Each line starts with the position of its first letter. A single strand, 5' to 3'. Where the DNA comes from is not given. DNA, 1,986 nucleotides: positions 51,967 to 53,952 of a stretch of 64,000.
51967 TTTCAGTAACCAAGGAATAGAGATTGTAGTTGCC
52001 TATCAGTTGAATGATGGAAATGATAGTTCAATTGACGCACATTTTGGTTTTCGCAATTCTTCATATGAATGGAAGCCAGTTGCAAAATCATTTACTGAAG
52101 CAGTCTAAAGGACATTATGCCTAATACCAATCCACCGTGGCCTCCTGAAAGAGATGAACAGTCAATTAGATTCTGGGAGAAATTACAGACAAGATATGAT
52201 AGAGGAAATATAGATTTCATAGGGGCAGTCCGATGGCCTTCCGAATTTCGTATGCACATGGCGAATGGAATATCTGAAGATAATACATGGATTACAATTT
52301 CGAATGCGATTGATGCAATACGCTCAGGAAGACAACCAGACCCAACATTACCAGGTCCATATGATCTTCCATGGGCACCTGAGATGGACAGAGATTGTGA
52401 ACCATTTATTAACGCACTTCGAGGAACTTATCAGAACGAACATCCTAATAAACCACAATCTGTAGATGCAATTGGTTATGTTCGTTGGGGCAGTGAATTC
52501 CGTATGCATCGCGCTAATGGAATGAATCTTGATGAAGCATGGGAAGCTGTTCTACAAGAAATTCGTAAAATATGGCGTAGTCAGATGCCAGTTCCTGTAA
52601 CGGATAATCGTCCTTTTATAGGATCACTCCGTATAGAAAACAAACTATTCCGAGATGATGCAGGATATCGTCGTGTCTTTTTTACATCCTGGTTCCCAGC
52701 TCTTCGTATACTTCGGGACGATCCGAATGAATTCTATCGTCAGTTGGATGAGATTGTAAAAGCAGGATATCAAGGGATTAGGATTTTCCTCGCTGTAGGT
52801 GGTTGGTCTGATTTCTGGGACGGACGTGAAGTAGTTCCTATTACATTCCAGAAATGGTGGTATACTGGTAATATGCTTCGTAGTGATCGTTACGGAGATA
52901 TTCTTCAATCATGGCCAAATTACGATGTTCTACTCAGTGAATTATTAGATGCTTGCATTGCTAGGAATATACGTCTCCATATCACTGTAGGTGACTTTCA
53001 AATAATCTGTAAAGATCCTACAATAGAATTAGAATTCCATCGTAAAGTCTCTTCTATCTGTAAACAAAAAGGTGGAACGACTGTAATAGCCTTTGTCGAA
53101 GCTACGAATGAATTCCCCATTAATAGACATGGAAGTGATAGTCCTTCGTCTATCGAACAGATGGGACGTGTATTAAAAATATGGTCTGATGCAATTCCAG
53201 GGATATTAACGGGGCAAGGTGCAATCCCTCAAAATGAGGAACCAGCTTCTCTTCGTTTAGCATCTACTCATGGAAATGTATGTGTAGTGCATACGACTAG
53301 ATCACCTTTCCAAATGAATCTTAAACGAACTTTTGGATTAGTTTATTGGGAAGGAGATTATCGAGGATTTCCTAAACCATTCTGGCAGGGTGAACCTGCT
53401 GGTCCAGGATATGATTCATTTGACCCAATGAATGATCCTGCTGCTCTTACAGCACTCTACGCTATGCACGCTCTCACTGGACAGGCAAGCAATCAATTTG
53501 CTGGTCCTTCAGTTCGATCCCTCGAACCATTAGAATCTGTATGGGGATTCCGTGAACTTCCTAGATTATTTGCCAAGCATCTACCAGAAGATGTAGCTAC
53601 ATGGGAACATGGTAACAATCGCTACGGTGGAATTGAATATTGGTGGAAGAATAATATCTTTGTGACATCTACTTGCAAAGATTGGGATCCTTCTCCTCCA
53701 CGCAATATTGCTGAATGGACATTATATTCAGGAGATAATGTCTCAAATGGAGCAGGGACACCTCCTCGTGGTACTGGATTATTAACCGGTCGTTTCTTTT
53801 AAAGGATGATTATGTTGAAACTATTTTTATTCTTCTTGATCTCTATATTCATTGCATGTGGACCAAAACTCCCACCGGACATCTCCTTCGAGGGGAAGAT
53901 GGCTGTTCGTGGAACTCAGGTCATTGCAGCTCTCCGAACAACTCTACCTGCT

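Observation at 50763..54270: Three-enzyme hydrolase cluster after the tail genes: NlpC/P60-like peptidase plus two GH-A-like glycosidases, one with tandem binding repeats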

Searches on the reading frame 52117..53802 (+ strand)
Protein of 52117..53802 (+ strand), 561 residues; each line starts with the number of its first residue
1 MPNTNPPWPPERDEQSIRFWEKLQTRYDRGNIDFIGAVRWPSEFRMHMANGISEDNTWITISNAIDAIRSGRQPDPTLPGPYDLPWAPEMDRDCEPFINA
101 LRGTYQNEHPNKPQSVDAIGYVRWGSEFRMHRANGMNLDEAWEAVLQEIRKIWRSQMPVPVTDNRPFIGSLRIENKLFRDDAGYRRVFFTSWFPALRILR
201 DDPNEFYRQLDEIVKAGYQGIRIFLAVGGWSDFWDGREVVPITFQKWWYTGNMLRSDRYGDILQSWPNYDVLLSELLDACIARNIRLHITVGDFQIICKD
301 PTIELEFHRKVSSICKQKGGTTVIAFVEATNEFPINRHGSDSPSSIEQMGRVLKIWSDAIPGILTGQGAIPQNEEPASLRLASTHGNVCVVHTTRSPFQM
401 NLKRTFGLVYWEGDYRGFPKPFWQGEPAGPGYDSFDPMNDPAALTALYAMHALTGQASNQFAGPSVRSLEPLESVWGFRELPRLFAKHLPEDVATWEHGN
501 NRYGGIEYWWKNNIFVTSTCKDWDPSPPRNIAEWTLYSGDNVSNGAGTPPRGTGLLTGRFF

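Call 3: search_protein_families(library=pfam, proteins=[window:52117-53802:+], max_evalue=1)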
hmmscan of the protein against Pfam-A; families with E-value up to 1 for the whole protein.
window:52117-53802:+ (561 aa): 0 families

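Call 4: search_protein_families(library=phrogs, proteins=[window:52117-53802:+], max_evalue=0.1)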
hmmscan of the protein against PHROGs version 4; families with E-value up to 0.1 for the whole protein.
window:52117-53802:+ (561 aa): 0 families

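Call 5: search_protein_families(library=ncbifam, proteins=[window:52117-53802:+], max_evalue=1)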
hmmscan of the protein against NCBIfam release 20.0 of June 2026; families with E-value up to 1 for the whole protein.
window:52117-53802:+ (561 aa): 0 families

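Call 7: search_solved_structures(query=window:52117-53802:+, max_evalue=10)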
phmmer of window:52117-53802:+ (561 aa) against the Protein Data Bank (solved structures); distinct sequences matched with E-value up to 10: 0.

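Call 13: search_dna_similar(query=window:52117-53802:+, collection=phages, mode=protein, max_rows=20, max_evalue=0.001)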
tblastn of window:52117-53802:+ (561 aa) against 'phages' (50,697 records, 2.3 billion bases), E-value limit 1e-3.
No match.

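Call 14: find_homologous_proteins(query=window:52117-53802:+, max_evalue=0.001)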
Query window:52117-53802:+ (561 aa): 127 proteins with E <= 0.001 among 5111 candidates; the best 120 are listed.
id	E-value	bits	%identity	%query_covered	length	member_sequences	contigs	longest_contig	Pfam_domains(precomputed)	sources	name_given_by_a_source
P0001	0.0e+0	1353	100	100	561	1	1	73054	-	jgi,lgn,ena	-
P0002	9.1e-205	700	62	85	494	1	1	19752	-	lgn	-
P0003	3.5e-201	688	67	76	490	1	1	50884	-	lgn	-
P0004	2.0e-194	666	53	100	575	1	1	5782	-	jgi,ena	-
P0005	8.7e-194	664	60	85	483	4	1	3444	-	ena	-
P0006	4.3e-193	662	68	71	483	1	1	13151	-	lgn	-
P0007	2.5e-191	656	66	75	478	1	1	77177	-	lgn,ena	-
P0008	3.2e-191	656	59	86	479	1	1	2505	-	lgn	-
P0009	2.7e-190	652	67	71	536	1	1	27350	PF25490.1,PF06268.20,PF06229.19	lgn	-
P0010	7.1e-186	638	52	99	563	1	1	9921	-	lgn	-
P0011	6.0e-184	631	65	72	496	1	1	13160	-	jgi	jgi:hypothetical protein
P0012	6.1e-184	631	60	83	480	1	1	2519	-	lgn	-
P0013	8.1e-182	624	58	82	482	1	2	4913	-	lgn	-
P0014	1.4e-181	624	65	71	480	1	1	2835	-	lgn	-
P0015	1.9e-181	623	64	71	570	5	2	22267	PF25490.1,PF06268.20,PF06229.19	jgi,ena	-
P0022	2.6e-177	610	60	79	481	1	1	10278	-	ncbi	-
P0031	5.4e-175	602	55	86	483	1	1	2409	-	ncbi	-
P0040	1.4e-172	594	63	71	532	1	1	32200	PF06268.20,PF06229.19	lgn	-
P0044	1.1e-171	591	62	73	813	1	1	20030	PF25490.1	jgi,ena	-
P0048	5.7e-170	585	58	79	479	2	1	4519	-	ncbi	-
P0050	1.5e-169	584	61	72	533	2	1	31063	-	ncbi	-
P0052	1.7e-168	580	58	75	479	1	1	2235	-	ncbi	-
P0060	1.5e-164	567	61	72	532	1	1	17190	-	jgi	jgi:hypothetical protein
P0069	2.5e-161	557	56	78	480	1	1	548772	-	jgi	jgi:hypothetical protein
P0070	7.9e-161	555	60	71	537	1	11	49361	-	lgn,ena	-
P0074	5.1e-158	546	59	72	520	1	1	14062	-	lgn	-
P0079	1.2e-155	538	48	99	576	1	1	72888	-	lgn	-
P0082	3.8e-148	513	51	82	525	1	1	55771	-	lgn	-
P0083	2.5e-147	511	55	72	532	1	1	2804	-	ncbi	-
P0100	3.4e-118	414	49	71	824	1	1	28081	PF25490.1,PF06268.20,PF06229.19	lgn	-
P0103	1.2e-101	360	47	71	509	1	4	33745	-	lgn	-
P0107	3.5e-84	302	45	61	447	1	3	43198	-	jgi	jgi:hypothetical protein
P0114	1.3e-70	257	34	90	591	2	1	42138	-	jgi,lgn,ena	-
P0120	5.0e-43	166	36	64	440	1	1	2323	-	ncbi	-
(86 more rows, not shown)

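Call 23: find_encoding_contigs(protein=P0069, flank=10000, max_places=2)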
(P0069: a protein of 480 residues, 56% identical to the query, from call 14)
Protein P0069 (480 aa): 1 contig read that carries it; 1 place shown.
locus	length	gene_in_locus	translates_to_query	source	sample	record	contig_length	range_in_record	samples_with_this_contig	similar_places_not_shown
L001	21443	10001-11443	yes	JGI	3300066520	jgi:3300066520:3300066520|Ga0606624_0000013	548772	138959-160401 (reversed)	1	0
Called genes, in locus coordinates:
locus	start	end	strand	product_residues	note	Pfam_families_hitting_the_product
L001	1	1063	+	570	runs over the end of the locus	PF16949:ABC_tran_2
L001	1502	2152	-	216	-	-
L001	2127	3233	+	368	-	PF06267:DUF1028, PF07719:TPR_2 (faint), PF13432:TPR_16 (weak), PF14559:TPR_19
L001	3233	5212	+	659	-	PF07715:Plug, PF00593:TonB_dep_Rec_b-barrel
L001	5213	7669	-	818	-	PF12704:MacB_PCD, PF02687:FtsX (weak), PF12704:MacB_PCD, PF02687:FtsX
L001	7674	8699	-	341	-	PF02655:ATP-grasp_3 (weak), PF08443:RimK (faint), PF02222:ATP-grasp (faint), PF07478:Dala_Dala_lig_C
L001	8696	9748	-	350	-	PF15887:Peptidase_Mx (weak)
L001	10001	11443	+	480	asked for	-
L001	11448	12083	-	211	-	PF01625:PMSR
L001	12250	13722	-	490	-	PF01970:TctA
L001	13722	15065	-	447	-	PF03401:TctC, PF07331:TctB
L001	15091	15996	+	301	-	PF02567:PhzC-PhzF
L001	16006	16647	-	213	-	PF01243:PNPOx_N, PF10590:PNP_phzG_C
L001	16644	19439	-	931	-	-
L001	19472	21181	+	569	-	PF07969:Amidohydro_3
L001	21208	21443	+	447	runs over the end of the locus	PF13487:HD_5, PF01966:HD, PF13487:HD_5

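Call 24: find_encoding_contigs(protein=P0001, flank=10000, max_places=3)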
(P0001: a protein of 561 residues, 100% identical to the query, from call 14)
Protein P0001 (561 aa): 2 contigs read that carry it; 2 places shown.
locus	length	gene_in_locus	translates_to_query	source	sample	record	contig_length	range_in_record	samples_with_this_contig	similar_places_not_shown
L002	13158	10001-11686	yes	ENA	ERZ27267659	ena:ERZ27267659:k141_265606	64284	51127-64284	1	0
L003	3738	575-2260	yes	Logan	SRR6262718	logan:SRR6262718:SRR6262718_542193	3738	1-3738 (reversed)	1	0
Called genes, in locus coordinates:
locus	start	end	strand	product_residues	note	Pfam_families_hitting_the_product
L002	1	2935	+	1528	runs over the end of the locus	-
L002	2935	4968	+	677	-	-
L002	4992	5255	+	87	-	-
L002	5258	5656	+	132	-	-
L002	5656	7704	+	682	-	PF16190:E1_FCCH (weak)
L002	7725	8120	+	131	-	-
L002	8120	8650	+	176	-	-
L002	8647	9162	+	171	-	-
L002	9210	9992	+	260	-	-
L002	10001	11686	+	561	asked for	-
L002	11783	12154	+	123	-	-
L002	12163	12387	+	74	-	-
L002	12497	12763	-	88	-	-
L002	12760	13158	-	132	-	?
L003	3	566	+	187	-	?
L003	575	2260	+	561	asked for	-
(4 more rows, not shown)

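Call 30: predict_structure(alignment_id=A1)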
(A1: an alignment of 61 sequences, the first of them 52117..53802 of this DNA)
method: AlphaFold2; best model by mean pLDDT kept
length: 561 residues; sequences in the alignment: 61
mean_pLDDT: 91.7   pTM: 0.79
mean pLDDT of the five models: 91.7, 90.6, 90.1, 89.9, 89.7
residues with pLDDT >= 90: 419; 70-90: 105; 50-70: 24; < 50: 13
segments of 3 or more residues with pLDDT < 50: 1-6, 80-86
pLDDT, mean of each block of 10 residues (from residue 1): 43 79 82 76 76 87 88 70 51 87 90 83 84 85 89 72 90 98 98 98 95 97 98 97 98 96 97 98 98 97 98 98 98 96 98 99 98 95 98 97 97 94 98 96 99 99 97 98 98 98 97 98 98 98 98 99 97
secondary structure, 60 per line:
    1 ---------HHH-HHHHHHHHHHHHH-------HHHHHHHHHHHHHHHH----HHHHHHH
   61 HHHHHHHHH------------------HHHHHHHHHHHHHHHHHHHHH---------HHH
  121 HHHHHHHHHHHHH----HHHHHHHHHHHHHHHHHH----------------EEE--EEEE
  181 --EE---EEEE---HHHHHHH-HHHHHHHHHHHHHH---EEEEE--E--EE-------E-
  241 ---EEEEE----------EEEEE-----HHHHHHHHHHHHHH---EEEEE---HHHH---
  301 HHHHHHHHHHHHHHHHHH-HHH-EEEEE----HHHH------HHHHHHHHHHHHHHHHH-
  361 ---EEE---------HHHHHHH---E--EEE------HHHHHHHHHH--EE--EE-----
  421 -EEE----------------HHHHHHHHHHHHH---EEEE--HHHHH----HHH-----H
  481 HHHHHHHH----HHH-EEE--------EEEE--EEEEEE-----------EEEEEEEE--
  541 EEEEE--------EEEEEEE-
elements in order: H14-26 H34-49 H54-69 H88-108 H118-133 H138-155 E172-174 E177-180 E188-191 H195-201 H203-216 E220-224 E244-248 E259-263 H269-282 E286-290 H294-297 H301-318 E324-328 H333-336 H343-359 E364-366 H376-382 E389-391 H398-407 E422-424 H441-453 E457-460 H463-467 H480-488 E497-499 E508-511 E514-519 E531-538 E541-545 E554-560

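Call 32: find_encoding_contigs(protein=P0079, flank=10000, max_places=2)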
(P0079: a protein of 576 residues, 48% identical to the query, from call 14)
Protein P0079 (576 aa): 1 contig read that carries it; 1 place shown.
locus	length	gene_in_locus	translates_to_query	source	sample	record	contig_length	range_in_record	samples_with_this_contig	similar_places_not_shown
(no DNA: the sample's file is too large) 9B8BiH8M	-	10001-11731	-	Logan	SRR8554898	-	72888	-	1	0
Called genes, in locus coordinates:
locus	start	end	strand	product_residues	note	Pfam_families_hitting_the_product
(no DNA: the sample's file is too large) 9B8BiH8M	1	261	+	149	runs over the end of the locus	-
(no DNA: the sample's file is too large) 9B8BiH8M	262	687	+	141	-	PF12691:Phage_tail_terminator_6 (faint)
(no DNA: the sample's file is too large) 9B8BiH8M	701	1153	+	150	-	-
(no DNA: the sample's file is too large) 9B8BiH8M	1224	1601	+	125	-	-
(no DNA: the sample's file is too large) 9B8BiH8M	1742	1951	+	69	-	PF06223:Phage_tail_T (weak)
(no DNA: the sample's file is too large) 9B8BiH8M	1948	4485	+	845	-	-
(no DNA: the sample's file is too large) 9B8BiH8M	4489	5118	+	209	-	-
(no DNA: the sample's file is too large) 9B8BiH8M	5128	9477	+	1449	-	-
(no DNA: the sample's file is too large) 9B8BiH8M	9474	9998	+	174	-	-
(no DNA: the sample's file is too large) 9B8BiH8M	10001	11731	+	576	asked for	-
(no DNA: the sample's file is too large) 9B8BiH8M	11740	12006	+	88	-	-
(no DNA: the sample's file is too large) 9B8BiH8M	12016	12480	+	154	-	-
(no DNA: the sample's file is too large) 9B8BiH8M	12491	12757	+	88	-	-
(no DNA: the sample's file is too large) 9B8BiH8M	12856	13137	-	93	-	-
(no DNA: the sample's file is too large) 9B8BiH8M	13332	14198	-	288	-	PF23977:Pam3_Gp34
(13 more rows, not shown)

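Call 35: find_related_loci(query=window:52117-53802:+, collection=viral_contigs, flank=6000)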
Query window:52117-53802:+ (561 aa) in viral_contigs; peptide patterns used: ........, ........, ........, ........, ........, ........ (x = any residue, [..] = any of these).
1 stretches matched a pattern, but none encodes a relative of the query by tblastn (E <= 1e-3).

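Call 38: find_related_loci(query=A3, collection=viral_contigs, flank=7000)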
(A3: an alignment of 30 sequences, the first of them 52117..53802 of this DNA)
Query A3 (561 aa) in viral_contigs; peptide patterns used: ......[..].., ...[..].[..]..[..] (x = any residue, [..] = any of these).
22 stretches matched a pattern; 6 encode a relative of the query (tblastn E <= 1e-3); 6 distinct loci.
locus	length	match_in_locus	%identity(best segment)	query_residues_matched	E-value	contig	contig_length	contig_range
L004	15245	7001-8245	63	150-560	8e-176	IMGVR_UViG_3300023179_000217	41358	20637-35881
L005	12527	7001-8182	61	165-560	3e-165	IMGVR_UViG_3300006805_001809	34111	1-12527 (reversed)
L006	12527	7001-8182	61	165-560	3e-165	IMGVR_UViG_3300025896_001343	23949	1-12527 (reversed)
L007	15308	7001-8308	31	115-561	1e-37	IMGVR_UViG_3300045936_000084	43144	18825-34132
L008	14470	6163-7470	31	115-561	1e-37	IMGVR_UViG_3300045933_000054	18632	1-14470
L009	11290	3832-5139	31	115-561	1e-37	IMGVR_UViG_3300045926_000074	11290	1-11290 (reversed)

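Call 43: list_cluster_members(proteins=[P0022, P0031, P0048, P0050, P0052, P0083, P0120, P0150, P0154, P0160])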
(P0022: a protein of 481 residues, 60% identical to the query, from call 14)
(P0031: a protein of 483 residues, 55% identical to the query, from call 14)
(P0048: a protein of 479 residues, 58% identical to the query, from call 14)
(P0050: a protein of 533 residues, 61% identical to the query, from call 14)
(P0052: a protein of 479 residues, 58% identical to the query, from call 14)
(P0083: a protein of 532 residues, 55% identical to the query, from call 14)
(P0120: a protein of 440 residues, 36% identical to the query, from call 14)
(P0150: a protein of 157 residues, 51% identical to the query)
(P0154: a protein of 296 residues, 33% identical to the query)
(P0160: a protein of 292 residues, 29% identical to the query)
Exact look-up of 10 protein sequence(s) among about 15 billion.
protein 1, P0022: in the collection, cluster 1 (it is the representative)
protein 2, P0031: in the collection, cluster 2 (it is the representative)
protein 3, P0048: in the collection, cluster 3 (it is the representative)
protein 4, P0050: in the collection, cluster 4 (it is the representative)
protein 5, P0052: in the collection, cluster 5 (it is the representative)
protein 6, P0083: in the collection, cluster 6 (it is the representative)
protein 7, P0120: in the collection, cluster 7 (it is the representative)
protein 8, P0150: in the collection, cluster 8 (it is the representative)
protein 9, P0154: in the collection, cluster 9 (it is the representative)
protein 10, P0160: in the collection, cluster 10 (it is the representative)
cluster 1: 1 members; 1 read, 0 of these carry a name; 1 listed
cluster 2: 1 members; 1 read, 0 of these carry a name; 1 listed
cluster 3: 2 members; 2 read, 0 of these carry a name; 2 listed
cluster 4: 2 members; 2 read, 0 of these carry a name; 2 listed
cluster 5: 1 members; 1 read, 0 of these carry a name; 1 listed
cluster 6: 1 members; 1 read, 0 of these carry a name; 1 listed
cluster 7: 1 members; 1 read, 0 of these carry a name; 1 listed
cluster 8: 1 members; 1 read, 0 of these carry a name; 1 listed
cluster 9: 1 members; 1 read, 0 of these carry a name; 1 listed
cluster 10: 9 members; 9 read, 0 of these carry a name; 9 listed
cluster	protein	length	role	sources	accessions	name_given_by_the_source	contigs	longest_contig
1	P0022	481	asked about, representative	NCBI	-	-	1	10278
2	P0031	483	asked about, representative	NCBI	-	-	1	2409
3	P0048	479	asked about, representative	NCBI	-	-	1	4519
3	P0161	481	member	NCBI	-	-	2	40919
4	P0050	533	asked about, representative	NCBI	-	-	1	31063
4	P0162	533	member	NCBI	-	-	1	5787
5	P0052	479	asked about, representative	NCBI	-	-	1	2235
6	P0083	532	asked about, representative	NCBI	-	-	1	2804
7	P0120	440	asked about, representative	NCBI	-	-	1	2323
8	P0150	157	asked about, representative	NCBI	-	-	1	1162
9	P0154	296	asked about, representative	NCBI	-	-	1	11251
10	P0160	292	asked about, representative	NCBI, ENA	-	-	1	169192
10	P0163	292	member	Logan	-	-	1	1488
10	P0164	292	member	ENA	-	-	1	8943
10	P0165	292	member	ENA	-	-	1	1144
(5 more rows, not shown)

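Call 45: find_related_loci(query=A3, collection=genome_contigs, flank=6000)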
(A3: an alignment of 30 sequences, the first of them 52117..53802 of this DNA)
Query A3 (561 aa) in genome_contigs; peptide patterns used: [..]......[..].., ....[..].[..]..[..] (x = any residue, [..] = any of these).
39 stretches matched a pattern; 1 encode a relative of the query (tblastn E <= 1e-3); 1 distinct loci.
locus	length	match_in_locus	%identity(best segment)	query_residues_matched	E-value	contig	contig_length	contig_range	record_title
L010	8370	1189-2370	61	165-560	2e-166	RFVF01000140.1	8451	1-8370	MAG: Proteobacteria bacterium isolate WB5_2B_004 contig_100_139, whole genome shotgun sequence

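Call 49: search_solved_structures(query=A1, max_evalue=10, show_alignments=2)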
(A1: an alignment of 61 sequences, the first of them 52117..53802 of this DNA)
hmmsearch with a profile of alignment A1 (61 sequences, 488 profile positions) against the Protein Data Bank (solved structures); distinct sequences matched with E-value up to 10: 1.
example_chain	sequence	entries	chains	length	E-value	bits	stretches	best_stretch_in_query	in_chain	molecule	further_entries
5cwn_A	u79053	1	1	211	0.58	12.3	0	213-285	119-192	Designed helical repeat protein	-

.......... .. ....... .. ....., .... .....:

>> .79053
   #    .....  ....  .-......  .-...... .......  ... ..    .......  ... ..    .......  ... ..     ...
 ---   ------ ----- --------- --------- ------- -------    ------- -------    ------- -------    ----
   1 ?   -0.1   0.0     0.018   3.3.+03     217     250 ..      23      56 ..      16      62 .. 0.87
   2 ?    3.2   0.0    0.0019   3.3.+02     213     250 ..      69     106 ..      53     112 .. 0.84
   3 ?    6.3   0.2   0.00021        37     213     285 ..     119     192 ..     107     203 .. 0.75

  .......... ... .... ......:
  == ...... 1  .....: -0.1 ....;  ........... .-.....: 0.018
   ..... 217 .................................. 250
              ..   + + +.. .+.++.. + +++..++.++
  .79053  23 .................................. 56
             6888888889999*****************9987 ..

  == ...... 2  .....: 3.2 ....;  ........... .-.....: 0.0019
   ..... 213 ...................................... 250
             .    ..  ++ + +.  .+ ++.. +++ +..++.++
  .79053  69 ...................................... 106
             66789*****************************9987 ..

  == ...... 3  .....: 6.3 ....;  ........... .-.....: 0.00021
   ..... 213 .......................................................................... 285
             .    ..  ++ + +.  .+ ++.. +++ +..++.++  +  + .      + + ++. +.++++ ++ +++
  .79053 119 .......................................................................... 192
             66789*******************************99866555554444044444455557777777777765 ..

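Call 61: search_protein_families(library=pfam, alignment_id=A1, max_evalue=1)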
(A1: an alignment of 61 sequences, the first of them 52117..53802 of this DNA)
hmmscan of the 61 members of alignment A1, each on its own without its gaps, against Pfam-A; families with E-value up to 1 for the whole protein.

A. member 1, window:52117-53802:+ (561 aa): 0 families

B. families by the number of members that match (of 61 scanned): 29 families (the first 25 are shown)
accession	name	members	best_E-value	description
PF25490.1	DUF7910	12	3.9e-15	Domain of unknown function (DUF7910)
PF06268.19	Fascin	11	2.9e-14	Fascin domain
PF06229.18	FRG1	11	3.2e-13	FRG1-like domain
PF13620.12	CarboxypepD_reg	6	3.9e-08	Carboxypeptidase regulatory-like domain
PF01453.30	B_lectin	6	1.2e-05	D-mannose binding lectin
PF01261.30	AP_endonuc_2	6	0.00044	Xylose isomerase-like TIM barrel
PF04601.19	DUF569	4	0.0019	Beta-trefoil domain of unknown function (DUF569)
PF00702.32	Hydrolase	3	0.078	haloacid dehalogenase-like hydrolase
PF18492.6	ORF_2_N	3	0.23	Open reading frame 2 N-terminal domain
PF03527.20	RHS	2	0.00087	RHS protein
PF14200.12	RicinB_lectin_2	2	0.0073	Ricin-type beta-trefoil lectin domain-like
PF21997.1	DUF6928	2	0.028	Family of unknown function (DUF6928)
PF13715.12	CarbopepD_reg_2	2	0.11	CarboxypepD_reg-like domain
PF08308.17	PEGA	1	0.0085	PEGA domain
PF11758.13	Bacteriocin_IIi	1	0.0088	Aureocin-like type II bacteriocin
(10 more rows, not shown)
